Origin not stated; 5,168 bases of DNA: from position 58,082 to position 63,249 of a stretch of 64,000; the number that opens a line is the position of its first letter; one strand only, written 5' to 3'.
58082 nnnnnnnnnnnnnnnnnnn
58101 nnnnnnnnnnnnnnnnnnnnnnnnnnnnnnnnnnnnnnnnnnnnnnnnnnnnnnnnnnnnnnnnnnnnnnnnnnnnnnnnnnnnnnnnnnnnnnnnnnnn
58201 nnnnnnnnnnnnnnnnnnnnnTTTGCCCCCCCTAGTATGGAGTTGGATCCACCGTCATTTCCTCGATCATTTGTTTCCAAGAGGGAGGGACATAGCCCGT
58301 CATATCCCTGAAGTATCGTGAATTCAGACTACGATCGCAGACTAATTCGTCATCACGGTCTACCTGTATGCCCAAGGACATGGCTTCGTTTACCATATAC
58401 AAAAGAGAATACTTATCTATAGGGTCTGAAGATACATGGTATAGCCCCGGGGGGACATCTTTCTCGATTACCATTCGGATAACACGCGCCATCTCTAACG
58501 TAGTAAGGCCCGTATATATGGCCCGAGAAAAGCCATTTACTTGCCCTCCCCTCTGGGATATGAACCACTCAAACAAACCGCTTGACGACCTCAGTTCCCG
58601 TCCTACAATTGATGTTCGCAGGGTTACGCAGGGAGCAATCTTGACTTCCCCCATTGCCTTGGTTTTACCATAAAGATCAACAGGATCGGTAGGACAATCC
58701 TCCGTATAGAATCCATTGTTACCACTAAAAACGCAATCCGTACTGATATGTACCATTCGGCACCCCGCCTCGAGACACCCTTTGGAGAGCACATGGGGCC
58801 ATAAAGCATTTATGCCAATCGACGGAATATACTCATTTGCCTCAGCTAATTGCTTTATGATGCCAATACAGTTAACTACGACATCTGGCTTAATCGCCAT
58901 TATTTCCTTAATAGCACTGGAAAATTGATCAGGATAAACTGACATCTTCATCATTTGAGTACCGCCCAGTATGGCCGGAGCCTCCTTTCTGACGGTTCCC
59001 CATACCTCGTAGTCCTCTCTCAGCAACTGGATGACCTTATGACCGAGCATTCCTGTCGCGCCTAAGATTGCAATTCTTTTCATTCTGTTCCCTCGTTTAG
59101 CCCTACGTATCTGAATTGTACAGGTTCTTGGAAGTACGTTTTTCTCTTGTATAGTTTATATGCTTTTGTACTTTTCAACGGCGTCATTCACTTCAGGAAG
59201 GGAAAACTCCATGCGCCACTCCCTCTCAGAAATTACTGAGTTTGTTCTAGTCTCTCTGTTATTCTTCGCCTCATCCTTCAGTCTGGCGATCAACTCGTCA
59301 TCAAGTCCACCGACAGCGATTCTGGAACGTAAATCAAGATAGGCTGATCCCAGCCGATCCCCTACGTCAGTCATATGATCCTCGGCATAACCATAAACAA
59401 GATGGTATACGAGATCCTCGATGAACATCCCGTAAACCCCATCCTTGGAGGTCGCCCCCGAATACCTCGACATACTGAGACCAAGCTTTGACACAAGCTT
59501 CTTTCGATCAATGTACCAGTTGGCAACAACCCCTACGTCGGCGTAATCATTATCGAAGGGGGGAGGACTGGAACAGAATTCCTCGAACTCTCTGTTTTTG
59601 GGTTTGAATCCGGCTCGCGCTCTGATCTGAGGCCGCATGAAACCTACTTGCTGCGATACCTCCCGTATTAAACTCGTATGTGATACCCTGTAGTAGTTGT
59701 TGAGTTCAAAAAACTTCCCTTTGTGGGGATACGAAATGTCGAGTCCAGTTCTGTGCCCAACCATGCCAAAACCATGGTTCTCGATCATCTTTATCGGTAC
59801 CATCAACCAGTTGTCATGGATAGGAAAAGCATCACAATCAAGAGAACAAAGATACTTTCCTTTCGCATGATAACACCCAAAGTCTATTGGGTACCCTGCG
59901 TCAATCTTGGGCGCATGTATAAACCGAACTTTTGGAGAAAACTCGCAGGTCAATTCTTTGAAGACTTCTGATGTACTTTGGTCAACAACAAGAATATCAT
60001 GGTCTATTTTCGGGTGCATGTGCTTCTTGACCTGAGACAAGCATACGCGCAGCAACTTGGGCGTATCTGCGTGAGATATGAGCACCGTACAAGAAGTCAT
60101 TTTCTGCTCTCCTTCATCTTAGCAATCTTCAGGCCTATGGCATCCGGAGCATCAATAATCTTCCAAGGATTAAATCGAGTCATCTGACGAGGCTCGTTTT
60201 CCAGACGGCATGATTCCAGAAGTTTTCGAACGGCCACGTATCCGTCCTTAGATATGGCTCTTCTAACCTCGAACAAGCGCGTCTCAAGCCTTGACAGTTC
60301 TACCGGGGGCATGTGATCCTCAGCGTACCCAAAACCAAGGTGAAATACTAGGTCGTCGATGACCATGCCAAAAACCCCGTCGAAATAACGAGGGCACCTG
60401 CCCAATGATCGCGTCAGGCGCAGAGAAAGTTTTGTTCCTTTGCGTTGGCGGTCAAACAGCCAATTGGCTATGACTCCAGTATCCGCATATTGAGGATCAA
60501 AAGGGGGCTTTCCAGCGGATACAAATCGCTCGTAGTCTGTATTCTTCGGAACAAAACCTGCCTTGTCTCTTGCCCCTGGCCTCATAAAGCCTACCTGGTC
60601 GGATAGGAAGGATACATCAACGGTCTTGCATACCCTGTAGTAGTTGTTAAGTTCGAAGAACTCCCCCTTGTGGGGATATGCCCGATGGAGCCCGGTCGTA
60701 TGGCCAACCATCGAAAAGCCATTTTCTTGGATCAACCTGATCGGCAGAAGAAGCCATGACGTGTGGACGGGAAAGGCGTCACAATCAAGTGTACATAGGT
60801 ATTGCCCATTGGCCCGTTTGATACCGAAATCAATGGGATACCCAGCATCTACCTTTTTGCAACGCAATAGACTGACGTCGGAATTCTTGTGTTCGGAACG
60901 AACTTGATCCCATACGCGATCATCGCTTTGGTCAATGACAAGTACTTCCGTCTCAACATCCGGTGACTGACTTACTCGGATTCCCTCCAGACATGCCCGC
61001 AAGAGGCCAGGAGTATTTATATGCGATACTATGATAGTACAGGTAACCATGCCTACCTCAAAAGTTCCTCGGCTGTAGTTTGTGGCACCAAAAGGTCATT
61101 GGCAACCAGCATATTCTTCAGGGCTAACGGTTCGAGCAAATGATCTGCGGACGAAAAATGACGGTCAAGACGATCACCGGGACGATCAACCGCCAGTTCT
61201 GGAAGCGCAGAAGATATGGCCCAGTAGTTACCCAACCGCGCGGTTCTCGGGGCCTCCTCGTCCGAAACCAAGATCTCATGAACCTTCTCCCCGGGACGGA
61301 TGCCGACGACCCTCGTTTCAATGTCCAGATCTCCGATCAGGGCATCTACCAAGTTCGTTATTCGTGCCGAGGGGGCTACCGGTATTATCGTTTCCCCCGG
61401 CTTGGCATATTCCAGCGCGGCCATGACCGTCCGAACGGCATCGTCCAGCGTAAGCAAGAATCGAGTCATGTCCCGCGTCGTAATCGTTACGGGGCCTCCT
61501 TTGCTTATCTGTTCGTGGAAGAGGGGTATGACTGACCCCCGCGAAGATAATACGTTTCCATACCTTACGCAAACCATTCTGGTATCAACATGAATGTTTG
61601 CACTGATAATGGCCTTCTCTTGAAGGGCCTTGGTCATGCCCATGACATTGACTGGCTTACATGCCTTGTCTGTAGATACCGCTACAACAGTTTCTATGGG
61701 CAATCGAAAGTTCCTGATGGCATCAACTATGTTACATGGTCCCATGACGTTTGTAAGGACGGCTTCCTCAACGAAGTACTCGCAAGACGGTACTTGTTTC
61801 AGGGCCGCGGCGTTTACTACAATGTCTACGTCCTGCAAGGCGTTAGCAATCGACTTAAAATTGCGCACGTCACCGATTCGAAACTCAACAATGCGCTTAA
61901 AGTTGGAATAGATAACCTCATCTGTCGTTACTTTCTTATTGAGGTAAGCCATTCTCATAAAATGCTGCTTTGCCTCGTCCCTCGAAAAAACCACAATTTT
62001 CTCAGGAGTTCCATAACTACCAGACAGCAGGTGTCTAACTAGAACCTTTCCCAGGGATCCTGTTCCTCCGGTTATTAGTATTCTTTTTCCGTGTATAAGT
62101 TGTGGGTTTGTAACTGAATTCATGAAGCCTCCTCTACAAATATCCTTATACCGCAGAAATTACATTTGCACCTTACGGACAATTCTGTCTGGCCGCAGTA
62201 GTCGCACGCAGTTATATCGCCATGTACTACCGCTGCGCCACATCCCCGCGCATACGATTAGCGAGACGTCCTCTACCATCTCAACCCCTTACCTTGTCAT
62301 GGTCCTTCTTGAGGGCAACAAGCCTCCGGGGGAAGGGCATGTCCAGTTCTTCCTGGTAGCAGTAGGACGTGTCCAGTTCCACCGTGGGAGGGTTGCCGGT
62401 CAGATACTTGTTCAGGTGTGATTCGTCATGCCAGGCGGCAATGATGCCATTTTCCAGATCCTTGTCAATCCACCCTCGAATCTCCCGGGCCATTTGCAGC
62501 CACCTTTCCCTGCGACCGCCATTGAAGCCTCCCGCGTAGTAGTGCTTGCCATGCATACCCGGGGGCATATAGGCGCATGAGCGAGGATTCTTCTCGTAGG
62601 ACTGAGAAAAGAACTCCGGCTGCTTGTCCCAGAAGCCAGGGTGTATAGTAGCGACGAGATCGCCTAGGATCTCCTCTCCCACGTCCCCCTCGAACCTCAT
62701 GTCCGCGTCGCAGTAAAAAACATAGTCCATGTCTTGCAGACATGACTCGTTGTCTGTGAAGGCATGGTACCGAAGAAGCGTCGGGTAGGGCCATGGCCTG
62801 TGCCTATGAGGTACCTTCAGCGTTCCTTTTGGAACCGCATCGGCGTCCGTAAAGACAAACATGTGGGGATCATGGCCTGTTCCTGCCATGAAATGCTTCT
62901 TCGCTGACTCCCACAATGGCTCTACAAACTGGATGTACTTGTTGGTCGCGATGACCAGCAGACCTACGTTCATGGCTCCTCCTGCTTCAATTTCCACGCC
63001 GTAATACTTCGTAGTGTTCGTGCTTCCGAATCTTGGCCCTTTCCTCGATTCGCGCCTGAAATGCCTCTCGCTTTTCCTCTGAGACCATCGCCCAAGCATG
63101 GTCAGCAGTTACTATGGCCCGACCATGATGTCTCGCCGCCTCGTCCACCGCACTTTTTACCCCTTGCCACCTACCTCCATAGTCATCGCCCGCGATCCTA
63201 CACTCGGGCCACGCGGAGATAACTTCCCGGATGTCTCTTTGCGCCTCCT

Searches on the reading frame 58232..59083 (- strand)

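Call 77: search_protein_families(library=pfam, proteins=[window:58232-59083:-], max_evalue=0.001)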
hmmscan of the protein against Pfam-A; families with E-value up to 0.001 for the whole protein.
window:58232-59083:- (283 aa): 3 families
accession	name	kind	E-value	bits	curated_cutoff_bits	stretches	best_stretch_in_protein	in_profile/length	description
PF04321.23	RmlD_sub_bind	-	6.8e-22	78.3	27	1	3-219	2-214/287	RmlD substrate binding domain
PF01370.27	Epimerase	-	3.9e-13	49.8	20.9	1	4-146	1-150/240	NAD dependent epimerase/dehydratase family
PF16363.11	GDP_Man_Dehyd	-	0.00027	20.9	27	0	6-146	2-161/332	GDP-mannose 4,6 dehydratase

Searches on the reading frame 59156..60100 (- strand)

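Call 77: search_protein_families(library=pfam, proteins=[window:59156-60100:-], max_evalue=0.001)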
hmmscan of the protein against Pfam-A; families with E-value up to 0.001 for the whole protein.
window:59156-60100:- (314 aa): 1 family
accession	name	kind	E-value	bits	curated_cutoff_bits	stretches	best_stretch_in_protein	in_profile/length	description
PF00535.33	Glycos_transf_2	-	5.5e-07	30.1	23.3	1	13-115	9-112/168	Glycosyl transferase family 2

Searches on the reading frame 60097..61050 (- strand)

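Call 52: search_protein_families(library=pfam, proteins=[window:60097-61050:-], max_evalue=0.001)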
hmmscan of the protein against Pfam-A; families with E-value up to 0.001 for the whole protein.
window:60097-61050:- (317 aa): 1 family
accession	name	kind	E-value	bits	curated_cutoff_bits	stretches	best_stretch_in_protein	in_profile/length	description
PF00535.33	Glycos_transf_2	-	7.8e-09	36.1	23.3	1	5-118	1-114/168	Glycosyl transferase family 2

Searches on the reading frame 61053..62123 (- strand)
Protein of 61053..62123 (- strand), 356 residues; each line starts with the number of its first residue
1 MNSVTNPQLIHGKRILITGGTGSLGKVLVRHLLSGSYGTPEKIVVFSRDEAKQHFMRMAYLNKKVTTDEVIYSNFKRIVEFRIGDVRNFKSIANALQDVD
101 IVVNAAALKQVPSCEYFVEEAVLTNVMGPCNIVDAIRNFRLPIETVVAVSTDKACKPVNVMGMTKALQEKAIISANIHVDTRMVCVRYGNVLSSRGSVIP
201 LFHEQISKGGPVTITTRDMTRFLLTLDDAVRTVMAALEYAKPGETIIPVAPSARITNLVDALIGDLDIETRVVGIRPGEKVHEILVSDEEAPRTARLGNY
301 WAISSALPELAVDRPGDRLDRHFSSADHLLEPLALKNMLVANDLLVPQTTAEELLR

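Call 52: search_protein_families(library=pfam, proteins=[window:61053-62123:-], max_evalue=0.001)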
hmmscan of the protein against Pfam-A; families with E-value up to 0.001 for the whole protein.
window:61053-62123:- (356 aa): 9 families
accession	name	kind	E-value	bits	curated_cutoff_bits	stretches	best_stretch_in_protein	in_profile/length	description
PF02719.21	Polysacc_synt_2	-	1.7e-85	287.2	20.2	1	15-302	1-290/293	Polysaccharide biosynthesis protein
PF01370.27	Epimerase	-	1.4e-21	77.5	20.9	1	15-244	1-235/240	NAD dependent epimerase/dehydratase family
PF16363.11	GDP_Man_Dehyd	-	3e-12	47.1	27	1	16-270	1-270/332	GDP-mannose 4,6 dehydratase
PF04321.23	RmlD_sub_bind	-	5e-10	39.3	27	1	14-196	2-156/287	RmlD substrate binding domain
PF07993.18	NAD_binding_4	-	5.3e-10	39.3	20.1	1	17-160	1-145/258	Male sterility protein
PF01073.25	3Beta_HSD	-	6.7e-10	38.9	22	1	16-155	1-120/280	3-beta hydroxysteroid dehydrogenase/isomerase family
PF08659.16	KR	-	0.0002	21.7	22.6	1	15-57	3-42/180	KR domain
PF05368.20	NmrA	-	0.00037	20.6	27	1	13-107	3-78/298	NmrA-like family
PF13460.12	NAD_binding_10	-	0.00083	19.7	27.2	0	19-138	1-87/184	NAD(P)H-binding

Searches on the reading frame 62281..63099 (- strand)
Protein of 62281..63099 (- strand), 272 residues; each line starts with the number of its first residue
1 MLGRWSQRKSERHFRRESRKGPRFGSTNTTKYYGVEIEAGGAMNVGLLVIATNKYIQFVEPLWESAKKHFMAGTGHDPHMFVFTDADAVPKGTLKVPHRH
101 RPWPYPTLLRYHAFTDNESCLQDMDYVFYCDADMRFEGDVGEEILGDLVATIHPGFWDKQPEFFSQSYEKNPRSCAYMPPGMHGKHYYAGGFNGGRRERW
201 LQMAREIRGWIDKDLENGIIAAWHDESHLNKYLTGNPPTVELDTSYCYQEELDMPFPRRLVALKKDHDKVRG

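Call 52: search_protein_families(library=pfam, proteins=[window:62281-63099:-], max_evalue=0.001)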
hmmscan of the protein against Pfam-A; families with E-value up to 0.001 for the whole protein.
window:62281-63099:- (272 aa): 1 family
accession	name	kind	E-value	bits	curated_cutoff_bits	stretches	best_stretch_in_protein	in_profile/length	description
PF03414.19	Glyco_transf_6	-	3.4e-43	148.1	25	1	43-271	75-312/313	Glycosyltransferase family 6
